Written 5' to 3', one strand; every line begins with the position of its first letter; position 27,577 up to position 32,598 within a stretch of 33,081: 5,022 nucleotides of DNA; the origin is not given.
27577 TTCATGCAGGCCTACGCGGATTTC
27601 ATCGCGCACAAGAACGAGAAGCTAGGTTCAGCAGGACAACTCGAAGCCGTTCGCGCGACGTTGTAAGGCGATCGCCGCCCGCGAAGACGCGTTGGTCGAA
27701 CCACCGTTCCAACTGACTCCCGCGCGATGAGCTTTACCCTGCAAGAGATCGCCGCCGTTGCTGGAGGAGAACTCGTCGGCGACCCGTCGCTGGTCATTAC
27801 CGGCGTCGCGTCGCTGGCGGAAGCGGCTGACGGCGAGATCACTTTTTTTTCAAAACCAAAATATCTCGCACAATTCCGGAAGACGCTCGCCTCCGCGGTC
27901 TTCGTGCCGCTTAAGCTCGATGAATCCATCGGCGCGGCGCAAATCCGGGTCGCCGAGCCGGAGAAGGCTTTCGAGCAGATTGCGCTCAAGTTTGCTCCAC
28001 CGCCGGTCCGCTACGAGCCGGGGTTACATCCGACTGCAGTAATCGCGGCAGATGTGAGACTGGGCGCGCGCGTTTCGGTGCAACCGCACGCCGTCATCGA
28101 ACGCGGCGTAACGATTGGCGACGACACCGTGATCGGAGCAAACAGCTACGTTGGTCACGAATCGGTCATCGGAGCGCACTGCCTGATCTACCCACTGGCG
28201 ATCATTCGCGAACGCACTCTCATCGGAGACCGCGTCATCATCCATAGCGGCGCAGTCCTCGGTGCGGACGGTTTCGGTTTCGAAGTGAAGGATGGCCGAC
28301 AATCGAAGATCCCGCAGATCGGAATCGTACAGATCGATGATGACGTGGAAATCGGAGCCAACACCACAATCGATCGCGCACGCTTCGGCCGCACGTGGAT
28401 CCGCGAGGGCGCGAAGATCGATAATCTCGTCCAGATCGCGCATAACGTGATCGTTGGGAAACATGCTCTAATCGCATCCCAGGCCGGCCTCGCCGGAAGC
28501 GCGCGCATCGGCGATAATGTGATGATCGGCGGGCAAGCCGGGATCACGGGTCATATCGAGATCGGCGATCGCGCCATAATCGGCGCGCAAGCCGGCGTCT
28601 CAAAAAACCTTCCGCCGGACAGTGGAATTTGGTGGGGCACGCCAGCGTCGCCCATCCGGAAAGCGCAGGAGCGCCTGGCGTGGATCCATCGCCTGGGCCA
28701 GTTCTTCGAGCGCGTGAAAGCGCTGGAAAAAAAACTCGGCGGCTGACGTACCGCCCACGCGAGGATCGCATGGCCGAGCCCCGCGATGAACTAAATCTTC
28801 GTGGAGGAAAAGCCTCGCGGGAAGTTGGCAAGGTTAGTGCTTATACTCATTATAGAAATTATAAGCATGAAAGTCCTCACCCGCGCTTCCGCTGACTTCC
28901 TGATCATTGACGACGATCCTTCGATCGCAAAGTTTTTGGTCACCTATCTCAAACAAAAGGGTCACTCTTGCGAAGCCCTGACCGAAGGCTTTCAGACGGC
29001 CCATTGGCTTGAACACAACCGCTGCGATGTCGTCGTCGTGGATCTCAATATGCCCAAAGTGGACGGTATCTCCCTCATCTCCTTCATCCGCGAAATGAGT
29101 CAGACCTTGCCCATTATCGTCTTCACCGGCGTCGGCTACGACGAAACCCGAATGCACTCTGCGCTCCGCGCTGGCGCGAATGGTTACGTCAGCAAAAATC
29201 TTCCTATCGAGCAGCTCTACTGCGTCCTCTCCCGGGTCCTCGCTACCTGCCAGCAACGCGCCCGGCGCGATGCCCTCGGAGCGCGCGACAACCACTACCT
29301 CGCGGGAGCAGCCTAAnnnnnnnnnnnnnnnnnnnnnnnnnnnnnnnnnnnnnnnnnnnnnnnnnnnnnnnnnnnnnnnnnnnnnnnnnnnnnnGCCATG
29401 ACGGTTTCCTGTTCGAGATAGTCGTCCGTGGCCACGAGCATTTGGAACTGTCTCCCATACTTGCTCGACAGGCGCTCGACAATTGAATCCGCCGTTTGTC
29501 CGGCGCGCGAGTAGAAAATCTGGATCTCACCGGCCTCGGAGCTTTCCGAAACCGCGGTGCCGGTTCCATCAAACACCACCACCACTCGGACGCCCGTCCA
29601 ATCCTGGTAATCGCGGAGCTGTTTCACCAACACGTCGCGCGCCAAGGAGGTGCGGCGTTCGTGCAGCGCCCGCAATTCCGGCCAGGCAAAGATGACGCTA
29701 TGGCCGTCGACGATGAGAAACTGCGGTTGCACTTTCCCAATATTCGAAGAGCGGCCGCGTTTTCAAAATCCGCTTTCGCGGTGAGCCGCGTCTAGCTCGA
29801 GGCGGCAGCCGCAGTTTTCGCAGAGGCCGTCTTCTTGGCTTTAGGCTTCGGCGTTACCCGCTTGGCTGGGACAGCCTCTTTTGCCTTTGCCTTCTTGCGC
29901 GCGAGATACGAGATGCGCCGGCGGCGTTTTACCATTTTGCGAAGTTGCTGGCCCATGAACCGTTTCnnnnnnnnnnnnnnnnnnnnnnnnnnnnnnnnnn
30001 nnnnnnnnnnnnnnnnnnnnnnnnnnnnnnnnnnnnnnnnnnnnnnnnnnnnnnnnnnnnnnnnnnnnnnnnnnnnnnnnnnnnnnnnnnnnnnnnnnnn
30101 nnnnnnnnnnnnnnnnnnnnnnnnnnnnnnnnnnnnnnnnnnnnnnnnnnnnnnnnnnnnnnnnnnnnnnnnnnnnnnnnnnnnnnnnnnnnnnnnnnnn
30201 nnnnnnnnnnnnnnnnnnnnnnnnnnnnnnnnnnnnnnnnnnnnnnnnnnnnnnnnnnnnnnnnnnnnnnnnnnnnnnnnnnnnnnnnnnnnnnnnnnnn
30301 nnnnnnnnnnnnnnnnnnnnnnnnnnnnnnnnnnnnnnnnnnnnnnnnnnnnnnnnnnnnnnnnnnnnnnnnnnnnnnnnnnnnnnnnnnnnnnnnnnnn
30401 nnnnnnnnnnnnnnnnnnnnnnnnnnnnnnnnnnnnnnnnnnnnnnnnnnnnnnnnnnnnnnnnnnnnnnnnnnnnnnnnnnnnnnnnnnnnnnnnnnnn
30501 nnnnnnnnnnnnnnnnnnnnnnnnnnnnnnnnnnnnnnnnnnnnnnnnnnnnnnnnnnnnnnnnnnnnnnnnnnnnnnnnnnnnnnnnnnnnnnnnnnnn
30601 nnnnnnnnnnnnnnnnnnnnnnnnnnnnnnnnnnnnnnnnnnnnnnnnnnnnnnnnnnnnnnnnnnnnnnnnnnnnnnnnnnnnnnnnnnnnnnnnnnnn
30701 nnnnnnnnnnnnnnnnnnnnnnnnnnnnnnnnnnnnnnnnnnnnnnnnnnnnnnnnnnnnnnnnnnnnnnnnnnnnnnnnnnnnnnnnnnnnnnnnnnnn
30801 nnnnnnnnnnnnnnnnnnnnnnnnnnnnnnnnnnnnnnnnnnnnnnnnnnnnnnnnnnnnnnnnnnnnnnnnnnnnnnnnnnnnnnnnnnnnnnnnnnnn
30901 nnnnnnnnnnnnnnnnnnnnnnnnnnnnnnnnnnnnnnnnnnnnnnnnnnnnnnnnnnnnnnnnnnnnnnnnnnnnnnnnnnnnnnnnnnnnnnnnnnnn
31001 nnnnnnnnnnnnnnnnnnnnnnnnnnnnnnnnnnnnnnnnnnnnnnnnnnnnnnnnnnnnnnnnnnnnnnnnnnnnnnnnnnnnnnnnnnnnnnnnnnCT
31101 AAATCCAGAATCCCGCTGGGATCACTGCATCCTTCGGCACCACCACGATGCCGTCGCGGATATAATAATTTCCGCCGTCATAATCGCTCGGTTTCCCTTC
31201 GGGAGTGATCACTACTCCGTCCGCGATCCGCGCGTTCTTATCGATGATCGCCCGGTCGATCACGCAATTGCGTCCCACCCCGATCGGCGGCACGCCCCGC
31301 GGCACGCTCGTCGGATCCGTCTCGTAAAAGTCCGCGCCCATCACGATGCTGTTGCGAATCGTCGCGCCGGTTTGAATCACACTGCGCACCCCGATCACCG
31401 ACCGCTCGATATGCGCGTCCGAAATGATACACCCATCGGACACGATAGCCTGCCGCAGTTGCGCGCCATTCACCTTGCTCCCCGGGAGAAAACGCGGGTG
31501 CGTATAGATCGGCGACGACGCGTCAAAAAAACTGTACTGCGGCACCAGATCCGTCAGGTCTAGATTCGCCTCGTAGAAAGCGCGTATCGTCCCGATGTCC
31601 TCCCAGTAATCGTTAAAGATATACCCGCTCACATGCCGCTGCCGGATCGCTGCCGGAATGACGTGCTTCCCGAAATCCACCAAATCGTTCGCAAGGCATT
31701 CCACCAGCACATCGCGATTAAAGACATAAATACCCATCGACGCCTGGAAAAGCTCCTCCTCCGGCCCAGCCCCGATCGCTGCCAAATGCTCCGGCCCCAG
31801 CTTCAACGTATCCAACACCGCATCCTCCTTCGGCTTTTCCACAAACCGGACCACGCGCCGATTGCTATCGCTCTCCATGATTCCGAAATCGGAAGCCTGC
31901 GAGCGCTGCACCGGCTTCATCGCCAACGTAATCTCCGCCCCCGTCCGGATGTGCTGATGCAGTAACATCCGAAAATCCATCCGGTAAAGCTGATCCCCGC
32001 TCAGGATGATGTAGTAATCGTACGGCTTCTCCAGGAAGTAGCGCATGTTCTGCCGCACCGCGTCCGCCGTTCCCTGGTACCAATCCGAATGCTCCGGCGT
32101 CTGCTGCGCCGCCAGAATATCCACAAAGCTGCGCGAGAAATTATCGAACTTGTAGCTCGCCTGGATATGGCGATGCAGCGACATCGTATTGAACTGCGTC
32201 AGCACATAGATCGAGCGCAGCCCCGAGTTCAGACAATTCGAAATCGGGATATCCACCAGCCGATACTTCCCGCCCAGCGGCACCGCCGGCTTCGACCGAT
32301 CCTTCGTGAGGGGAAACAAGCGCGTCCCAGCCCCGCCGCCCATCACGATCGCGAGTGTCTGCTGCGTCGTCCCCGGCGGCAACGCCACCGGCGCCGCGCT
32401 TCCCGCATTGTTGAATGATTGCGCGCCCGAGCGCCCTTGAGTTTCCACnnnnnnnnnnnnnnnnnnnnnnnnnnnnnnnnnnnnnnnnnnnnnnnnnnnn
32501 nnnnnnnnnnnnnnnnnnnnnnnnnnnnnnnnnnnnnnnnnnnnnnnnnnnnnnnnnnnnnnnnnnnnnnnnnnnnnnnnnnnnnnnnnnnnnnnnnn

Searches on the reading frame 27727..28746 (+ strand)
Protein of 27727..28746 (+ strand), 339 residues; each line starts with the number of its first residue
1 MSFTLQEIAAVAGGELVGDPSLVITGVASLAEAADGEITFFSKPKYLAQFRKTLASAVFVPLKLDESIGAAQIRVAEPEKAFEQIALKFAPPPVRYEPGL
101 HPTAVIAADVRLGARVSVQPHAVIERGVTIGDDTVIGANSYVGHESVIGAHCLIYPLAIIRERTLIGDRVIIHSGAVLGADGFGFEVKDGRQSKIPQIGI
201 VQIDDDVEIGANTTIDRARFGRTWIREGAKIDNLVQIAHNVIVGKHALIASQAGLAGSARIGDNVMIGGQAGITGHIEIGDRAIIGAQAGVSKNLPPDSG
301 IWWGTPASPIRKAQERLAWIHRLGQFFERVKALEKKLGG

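Call 17: search_protein_families(library=pfam, proteins=[window:27727-28746:+], max_evalue=0.0001)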
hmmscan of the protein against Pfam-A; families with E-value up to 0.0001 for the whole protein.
window:27727-28746:+ (339 aa): 4 families
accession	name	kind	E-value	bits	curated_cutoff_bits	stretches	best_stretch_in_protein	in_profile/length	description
PF00132.30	Hexapep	-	2.2e-36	122.5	27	5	259-292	2-35/36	Bacterial transferase hexapeptide (six repeats)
PF04613.19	LpxD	-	1.6e-16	60.3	30.8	1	22-86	2-68/70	UDP-3-O-[3-hydroxymyristoyl] glucosamine N-acyltransferase, LpxD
PF25084.1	LbH_EIF2B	-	4.6e-12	46.3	54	1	103-180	21-95/105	EIF2B subunit epsilon LbH domain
PF14602.12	Hexapep_2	-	8.9e-12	45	27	1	260-287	3-28/34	Hexapeptide repeat of succinyl-transferase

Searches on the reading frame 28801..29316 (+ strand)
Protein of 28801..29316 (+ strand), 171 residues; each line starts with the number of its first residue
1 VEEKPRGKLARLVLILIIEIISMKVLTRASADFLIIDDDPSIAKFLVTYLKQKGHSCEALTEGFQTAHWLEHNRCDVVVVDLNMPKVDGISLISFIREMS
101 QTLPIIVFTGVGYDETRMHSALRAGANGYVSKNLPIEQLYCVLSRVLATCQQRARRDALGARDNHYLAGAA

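Call 17: search_protein_families(library=pfam, proteins=[window:28801-29316:+], max_evalue=0.0001)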
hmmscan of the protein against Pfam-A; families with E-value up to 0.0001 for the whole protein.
window:28801-29316:+ (171 aa): 1 family
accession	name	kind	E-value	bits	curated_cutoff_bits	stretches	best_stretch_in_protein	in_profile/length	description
PF00072.30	Response_reg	-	1.8e-25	89.7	30.2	1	34-140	2-107/111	Response regulator receiver domain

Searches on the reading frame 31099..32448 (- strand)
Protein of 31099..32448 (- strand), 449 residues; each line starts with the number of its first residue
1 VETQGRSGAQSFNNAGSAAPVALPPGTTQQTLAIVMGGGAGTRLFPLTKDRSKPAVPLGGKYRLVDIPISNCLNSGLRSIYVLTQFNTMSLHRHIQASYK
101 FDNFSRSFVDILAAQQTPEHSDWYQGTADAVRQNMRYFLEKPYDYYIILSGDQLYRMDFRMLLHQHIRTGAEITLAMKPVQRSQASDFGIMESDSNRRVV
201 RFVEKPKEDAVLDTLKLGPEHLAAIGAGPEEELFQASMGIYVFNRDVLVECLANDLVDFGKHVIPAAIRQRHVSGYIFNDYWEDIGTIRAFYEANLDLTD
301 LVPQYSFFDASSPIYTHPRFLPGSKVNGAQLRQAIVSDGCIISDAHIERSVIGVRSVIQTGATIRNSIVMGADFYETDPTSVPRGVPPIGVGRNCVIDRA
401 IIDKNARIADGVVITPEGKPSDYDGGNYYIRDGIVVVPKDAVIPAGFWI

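Call 17: search_protein_families(library=pfam, proteins=[window:31099-32448:-], max_evalue=0.0001)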
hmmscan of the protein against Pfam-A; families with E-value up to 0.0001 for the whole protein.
window:31099-32448:- (449 aa): 4 families
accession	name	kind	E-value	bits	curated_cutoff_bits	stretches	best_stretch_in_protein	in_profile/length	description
PF00483.29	NTP_transferase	-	9e-62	209.3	21.2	1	33-299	2-243/245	Nucleotidyl transferase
PF25247.1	LbH_GLGC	-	2.9e-45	154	27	1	319-446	1-133/135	GLGC left-handed parallel beta-helix domain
PF24894.1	Hexapep_GlmU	-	9.7e-15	55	23.3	1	320-371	5-56/104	GlmU-like, C-terminal hexapeptide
PF25084.1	LbH_EIF2B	-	1e-05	25.9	54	0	335-369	24-58/105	EIF2B subunit epsilon LbH domain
